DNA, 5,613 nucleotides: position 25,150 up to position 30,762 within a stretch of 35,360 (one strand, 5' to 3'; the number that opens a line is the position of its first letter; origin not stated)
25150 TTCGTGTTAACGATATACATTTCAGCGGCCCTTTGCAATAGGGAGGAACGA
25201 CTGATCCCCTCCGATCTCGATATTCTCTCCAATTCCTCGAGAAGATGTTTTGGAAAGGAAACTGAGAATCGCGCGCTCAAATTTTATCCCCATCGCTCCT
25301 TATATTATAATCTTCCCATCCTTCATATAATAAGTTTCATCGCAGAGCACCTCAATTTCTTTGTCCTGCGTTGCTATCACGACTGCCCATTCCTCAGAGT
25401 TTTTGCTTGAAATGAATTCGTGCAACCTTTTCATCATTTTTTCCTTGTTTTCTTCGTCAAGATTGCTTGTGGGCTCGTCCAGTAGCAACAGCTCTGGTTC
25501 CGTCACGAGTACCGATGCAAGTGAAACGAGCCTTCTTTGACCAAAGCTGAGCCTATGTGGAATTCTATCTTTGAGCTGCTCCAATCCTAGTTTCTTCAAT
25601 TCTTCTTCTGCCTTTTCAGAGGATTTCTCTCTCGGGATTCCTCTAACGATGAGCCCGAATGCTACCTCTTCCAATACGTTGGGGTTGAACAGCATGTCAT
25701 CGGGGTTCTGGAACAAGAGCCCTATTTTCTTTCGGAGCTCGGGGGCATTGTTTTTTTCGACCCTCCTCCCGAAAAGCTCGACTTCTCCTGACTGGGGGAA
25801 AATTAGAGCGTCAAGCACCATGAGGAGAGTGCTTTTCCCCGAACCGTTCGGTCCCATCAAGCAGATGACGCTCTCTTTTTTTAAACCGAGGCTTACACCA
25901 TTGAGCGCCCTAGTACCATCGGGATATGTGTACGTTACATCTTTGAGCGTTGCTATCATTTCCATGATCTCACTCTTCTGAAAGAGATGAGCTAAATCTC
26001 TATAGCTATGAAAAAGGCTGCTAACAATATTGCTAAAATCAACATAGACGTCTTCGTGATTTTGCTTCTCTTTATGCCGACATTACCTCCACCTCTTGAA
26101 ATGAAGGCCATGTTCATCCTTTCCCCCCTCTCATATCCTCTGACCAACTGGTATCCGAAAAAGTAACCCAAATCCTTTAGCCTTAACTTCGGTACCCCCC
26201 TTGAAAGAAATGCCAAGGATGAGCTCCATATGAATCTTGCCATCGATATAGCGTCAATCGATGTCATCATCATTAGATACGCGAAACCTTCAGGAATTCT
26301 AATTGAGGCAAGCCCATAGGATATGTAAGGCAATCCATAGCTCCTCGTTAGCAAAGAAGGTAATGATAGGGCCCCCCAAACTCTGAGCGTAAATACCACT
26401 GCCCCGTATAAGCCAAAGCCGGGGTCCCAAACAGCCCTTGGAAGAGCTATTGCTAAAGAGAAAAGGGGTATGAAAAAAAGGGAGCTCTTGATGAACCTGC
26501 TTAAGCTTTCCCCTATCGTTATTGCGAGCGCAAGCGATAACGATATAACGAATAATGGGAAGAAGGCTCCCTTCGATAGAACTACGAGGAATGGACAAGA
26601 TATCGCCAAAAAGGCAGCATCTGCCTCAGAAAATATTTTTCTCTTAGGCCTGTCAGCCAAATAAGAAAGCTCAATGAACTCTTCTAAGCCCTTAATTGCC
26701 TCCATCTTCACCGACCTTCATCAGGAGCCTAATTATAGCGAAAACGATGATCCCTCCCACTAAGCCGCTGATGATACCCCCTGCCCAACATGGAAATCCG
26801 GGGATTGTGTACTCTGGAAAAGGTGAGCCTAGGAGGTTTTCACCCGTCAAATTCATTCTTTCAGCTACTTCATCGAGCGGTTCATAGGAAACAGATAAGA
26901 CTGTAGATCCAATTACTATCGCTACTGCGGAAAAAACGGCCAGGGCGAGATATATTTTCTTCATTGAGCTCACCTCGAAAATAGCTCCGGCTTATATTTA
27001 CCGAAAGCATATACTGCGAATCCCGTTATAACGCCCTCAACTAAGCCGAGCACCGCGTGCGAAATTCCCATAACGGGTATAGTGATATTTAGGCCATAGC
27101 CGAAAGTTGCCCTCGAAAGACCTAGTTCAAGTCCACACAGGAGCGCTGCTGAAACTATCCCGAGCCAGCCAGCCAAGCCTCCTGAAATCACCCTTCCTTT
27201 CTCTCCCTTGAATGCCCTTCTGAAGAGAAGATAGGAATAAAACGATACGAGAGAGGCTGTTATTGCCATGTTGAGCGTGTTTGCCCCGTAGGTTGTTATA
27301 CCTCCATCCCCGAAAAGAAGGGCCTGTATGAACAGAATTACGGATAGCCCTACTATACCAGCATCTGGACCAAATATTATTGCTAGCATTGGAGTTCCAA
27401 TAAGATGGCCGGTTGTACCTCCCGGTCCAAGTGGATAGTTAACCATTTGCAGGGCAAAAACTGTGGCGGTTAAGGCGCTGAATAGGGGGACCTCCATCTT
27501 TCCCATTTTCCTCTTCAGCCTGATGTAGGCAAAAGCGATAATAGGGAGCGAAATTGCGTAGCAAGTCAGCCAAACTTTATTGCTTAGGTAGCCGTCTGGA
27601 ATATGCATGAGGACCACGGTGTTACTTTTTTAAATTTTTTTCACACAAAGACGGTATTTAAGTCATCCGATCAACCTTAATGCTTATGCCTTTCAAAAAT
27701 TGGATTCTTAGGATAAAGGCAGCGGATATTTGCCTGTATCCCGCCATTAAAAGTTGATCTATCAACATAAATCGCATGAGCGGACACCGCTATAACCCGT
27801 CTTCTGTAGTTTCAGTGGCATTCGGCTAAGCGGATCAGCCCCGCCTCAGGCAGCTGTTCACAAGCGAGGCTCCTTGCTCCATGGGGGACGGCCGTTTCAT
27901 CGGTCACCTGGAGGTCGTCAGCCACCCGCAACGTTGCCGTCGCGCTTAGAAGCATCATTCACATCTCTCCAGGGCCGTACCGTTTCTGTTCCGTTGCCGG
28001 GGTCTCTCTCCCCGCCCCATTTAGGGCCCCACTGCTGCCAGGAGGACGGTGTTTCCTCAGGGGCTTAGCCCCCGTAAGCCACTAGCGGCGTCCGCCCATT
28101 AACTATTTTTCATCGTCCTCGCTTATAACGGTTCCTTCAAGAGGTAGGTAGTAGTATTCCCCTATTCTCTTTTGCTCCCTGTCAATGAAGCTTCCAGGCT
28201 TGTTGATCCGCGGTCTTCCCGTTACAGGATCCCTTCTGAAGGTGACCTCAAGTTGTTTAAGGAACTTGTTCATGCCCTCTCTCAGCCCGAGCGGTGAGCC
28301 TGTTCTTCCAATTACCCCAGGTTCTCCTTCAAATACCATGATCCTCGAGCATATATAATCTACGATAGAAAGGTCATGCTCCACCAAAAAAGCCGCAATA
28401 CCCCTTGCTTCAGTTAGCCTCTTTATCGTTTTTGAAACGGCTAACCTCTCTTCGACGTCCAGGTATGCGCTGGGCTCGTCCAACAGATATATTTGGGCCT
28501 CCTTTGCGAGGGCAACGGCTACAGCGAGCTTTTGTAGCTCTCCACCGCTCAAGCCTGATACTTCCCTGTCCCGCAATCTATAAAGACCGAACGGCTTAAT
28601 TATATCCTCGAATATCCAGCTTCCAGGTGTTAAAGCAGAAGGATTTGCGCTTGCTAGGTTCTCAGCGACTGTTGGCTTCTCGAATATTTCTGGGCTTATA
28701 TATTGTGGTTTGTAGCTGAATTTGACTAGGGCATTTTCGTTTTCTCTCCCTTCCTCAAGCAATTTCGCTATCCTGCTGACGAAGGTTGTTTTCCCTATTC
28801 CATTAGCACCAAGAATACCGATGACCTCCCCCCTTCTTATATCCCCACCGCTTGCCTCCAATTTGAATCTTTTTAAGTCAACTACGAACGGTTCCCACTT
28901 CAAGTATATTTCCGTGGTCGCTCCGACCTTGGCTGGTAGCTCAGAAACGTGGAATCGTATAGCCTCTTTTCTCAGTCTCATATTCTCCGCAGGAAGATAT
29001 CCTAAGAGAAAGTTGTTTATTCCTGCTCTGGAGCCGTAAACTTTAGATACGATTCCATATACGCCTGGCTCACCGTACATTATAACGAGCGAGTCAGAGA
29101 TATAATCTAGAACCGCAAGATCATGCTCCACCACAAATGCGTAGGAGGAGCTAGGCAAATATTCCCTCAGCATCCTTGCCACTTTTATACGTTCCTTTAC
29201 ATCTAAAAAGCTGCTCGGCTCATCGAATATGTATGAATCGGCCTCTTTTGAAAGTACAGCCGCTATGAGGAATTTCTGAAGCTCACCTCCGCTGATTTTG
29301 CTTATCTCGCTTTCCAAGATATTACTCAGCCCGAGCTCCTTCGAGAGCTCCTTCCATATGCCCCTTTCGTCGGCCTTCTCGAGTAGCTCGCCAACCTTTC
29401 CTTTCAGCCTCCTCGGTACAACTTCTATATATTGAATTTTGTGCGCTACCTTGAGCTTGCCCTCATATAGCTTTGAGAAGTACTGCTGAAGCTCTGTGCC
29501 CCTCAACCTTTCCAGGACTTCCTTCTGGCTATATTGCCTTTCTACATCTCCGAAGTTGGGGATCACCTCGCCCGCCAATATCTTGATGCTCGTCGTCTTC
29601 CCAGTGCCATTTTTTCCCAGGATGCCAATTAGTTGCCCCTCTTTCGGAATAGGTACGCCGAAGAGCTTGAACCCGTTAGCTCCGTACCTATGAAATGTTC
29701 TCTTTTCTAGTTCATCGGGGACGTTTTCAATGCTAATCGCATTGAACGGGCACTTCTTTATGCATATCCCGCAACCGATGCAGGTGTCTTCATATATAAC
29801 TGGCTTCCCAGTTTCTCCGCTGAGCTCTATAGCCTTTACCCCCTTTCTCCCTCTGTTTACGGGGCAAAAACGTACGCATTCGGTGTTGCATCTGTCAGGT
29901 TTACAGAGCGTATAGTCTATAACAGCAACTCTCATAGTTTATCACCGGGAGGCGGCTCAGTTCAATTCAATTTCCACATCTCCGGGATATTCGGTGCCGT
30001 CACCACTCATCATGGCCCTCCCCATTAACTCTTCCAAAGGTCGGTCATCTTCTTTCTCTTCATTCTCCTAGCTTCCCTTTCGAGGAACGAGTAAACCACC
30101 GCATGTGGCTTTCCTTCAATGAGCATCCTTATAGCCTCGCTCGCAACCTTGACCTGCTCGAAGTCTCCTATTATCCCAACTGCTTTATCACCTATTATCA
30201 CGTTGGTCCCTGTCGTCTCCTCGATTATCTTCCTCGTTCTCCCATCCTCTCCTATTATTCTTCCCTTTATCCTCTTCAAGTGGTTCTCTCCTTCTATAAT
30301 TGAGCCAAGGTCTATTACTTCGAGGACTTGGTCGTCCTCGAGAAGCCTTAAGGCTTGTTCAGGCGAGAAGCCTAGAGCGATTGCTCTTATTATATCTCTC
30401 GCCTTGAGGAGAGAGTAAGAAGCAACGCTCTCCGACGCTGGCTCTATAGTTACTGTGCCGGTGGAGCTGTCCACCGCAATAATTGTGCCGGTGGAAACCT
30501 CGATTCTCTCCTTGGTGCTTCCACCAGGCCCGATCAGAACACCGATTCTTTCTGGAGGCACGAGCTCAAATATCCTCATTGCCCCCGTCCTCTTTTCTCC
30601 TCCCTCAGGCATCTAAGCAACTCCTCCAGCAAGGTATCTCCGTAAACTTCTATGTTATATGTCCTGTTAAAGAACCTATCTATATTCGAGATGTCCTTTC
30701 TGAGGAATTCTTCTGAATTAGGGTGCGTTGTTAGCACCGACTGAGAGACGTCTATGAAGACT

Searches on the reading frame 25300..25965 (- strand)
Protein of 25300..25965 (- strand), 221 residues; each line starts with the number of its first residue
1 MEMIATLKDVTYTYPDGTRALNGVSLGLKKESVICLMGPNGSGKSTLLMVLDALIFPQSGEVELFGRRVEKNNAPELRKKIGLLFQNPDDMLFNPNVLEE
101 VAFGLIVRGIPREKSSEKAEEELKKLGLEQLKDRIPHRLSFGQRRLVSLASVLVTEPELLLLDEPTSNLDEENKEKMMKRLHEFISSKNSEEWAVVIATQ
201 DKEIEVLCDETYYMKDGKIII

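Call 71: search_protein_families(library=pfam, proteins=[window:25300-25965:-], max_evalue=0.0001)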
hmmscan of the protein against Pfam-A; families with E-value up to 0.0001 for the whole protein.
window:25300-25965:- (221 aa): 5 families
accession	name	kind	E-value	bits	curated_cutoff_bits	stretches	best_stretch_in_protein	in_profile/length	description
PF00005.33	ABC_tran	-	1.4e-32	113.6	25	1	21-167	1-137/137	ABC transporter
PF13304.12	AAA_21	-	2.2e-12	48.1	27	1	90-201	174-299/304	AAA domain, putative AbiEii toxin, Type IV TA system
PF02463.25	SMC_N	-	3e-08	33.8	40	1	30-205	23-203/220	RecF/RecN/SMC N terminal domain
PF13175.12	AAA_15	-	1e-06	29.1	32.1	1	22-130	15-92/374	AAA ATPase domain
PF13555.12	AAA_29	-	8.4e-05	22.7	27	0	26-59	17-50/61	P-loop containing region of AAA domain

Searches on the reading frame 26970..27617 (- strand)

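Call 71: search_protein_families(library=pfam, proteins=[window:26970-27617:-], max_evalue=0.0001)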
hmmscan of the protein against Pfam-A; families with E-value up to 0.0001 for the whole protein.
window:26970-27617:- (215 aa): 1 family
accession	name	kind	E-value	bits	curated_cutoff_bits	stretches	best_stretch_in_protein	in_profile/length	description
PF01891.21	CbiM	-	3.4e-61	207.1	23.1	1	5-212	1-205/205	Cobalt uptake substrate-specific transmembrane region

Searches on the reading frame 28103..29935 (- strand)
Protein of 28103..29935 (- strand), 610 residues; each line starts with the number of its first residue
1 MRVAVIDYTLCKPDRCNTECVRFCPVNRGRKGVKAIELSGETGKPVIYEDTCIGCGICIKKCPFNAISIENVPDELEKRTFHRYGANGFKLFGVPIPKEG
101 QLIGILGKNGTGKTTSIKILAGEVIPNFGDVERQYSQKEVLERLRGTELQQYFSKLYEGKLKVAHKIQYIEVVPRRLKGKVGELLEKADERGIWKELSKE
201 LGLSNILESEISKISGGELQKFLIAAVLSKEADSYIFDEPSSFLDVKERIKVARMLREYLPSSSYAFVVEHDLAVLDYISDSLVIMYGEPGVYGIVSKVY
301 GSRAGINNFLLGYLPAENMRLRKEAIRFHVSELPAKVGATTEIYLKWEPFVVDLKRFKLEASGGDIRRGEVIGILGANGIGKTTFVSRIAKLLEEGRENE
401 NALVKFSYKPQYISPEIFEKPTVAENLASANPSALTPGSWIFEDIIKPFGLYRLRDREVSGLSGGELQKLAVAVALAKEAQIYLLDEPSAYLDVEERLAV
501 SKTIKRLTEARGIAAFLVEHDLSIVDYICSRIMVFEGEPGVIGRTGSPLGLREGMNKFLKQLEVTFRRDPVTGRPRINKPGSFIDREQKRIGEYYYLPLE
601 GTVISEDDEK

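Call 71: search_protein_families(library=pfam, proteins=[window:28103-29935:-], max_evalue=0.0001)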
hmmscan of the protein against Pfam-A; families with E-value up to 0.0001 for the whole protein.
window:28103-29935:- (610 aa): 12 families
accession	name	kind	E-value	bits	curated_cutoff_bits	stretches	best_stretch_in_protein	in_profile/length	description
PF00005.33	ABC_tran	-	2.7e-37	128.8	25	2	365-489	7-136/137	ABC transporter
PF04068.21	Fer4_RLI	-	1.4e-11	44.3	23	1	1-28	1-31/35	Possible Fer4-like domain in RNase L inhibitor, RLI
PF02463.25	SMC_N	-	2e-09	37.6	40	0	461-509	136-188/220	RecF/RecN/SMC N terminal domain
PF00037.32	Fer4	-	9.3e-08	32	21.1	1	45-68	1-24/24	4Fe-4S binding domain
PF13304.12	AAA_21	-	1.8e-07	32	27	0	458-521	234-299/304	AAA domain, putative AbiEii toxin, Type IV TA system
PF13237.11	Fer4_10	-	8.8e-07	29.2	25.5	1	5-63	3-53/53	4Fe-4S dicluster domain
PF12837.12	Fer4_6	-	2.7e-06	27.5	25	1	45-67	2-24/24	4Fe-4S binding domain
PF05729.18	NACHT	-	2.8e-06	27.7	26.7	0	371-415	2-47/167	NACHT domain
PF14697.11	Fer4_21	-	3.2e-06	27.6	35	1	15-68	10-58/59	4Fe-4S dicluster domain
PF12838.12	Fer4_7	-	3.5e-05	24.6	27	1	15-66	4-52/52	4Fe-4S dicluster domain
PF13187.11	Fer4_9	-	5.7e-05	23.5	27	0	52-78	2-28/52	4Fe-4S dicluster domain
PF12797.12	Fer4_2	-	8.9e-05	22.7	24.5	1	44-64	2-22/22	4Fe-4S binding domain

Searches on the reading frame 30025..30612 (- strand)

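Call 71: search_protein_families(library=pfam, proteins=[window:30025-30612:-], max_evalue=0.0001)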
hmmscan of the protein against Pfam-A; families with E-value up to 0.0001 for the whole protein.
window:30025-30612:- (195 aa): 4 families
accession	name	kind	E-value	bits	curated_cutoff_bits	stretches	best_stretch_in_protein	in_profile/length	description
PF22891.2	KH_PNO1_2nd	-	3.1e-15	56.5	27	1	106-184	13-90/90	Eukaryotic type KH-domain (KH-domain type I) (327.11.2)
PF00013.35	KH_1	-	2.1e-13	50.2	21.5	2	17-56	5-50/66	KH domain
PF21800.4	KH_KRR1_2nd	-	2.7e-11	43.8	27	1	97-165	3-71/91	KRR1 small subunit processome component, second KH domain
PF22675.2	KH-I_KHDC4-BBP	-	9.3e-07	29.1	30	0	115-166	7-57/76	KHDC4/BBP-like, KH-domain type I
